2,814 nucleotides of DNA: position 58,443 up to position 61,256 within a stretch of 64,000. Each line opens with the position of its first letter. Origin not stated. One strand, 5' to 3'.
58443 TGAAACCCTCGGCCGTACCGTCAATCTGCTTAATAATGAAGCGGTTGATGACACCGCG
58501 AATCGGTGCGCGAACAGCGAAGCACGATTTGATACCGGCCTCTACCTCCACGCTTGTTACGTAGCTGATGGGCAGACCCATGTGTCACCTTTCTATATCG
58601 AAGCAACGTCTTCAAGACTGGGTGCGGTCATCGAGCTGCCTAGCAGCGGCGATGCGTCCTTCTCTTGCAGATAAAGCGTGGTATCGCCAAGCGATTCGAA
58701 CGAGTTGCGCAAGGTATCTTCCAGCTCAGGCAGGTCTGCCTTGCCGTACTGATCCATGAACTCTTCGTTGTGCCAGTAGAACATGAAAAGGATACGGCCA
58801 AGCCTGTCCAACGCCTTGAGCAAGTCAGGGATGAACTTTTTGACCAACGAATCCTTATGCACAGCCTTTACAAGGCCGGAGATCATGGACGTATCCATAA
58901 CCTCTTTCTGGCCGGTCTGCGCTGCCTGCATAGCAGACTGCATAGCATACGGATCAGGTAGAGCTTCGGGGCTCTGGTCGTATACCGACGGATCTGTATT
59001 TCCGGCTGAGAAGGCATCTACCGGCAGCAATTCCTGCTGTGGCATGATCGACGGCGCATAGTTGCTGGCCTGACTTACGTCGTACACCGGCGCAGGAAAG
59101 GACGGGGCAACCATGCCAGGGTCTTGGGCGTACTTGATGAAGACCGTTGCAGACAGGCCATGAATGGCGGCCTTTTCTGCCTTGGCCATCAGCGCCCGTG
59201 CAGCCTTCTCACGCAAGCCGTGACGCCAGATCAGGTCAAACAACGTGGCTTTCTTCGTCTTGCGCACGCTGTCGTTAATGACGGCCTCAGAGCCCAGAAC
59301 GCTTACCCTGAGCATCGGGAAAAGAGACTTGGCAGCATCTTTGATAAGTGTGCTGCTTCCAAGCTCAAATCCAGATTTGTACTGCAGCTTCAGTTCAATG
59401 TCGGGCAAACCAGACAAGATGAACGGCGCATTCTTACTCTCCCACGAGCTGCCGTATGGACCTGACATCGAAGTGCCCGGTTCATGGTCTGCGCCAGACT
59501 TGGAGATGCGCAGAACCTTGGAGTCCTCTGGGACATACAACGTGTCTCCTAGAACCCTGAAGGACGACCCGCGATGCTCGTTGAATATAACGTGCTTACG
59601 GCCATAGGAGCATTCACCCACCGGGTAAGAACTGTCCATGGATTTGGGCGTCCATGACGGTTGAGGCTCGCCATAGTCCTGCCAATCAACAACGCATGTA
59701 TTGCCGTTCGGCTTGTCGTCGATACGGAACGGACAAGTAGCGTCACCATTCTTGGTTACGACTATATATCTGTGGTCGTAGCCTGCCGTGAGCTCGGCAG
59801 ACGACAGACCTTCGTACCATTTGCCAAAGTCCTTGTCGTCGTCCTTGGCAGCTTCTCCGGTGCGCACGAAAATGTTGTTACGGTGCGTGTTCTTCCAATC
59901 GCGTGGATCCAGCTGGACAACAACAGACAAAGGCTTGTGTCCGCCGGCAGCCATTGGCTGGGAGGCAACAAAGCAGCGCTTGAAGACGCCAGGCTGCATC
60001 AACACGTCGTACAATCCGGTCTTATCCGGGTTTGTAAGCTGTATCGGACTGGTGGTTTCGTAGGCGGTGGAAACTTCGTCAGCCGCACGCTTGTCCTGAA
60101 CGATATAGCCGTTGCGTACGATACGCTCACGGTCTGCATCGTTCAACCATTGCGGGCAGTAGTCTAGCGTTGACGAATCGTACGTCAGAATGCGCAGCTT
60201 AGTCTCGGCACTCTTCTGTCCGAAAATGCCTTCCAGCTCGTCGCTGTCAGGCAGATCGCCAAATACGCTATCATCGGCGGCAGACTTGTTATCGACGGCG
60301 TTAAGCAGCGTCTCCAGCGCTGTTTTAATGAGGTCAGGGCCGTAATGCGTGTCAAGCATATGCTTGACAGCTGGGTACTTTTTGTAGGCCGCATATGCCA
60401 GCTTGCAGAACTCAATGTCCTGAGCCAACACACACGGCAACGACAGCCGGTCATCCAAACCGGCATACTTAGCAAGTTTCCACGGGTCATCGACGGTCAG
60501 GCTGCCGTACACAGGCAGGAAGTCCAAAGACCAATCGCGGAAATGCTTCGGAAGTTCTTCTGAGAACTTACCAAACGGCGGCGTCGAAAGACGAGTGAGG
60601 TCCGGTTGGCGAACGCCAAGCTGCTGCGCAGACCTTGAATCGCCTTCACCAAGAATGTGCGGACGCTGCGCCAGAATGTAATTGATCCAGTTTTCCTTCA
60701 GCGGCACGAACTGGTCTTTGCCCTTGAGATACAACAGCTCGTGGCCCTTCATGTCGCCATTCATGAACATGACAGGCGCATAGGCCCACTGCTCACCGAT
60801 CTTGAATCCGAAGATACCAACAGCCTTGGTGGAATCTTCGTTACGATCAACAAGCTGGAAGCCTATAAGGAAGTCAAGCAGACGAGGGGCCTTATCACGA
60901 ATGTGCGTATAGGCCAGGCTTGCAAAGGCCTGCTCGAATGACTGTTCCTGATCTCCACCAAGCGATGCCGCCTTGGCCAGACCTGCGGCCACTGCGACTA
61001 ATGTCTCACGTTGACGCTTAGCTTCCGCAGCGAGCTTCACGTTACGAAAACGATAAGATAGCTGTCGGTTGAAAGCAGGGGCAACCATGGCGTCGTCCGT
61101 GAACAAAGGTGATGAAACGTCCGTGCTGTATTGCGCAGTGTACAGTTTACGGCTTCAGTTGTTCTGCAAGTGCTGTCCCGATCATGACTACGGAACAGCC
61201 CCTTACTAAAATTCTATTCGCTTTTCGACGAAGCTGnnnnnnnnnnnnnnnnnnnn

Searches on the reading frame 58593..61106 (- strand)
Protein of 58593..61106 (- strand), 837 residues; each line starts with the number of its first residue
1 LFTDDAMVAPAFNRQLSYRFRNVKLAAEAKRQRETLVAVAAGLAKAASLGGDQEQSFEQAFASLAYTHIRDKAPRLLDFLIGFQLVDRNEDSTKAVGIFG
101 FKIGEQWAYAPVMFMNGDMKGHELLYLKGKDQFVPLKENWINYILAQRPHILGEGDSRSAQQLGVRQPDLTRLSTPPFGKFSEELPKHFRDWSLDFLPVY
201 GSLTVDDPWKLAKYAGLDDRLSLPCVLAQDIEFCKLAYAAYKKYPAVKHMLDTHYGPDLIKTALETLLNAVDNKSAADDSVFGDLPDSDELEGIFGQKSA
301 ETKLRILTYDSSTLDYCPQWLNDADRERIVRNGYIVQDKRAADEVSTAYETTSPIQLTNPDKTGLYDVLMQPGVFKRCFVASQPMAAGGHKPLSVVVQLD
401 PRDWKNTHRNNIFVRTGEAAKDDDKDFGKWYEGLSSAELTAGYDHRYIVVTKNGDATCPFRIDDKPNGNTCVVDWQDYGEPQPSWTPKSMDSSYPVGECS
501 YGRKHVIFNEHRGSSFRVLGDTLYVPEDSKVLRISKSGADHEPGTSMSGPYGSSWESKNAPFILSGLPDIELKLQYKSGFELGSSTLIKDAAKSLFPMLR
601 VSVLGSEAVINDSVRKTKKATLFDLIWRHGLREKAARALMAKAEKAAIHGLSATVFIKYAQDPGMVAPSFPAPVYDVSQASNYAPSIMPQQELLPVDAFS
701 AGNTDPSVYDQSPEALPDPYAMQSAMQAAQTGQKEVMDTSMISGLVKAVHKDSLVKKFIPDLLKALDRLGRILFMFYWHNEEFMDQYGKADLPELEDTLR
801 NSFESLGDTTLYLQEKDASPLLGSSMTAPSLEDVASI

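Call 6: search_protein_families(library=pfam, proteins=[window:58593-61106:-], max_evalue=0.01)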
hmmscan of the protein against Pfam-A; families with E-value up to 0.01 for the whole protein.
window:58593-61106:- (837 aa): 0 families

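Call 25: search_protein_families(library=phrogs, proteins=[window:58593-61106:-], max_evalue=0.01)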
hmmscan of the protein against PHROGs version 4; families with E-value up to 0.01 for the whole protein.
window:58593-61106:- (837 aa): 0 families

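Call 65: search_solved_structures(query=window:58593-61106:-, max_evalue=1)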
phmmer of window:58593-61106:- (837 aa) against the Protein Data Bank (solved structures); distinct sequences matched with E-value up to 1: 0.
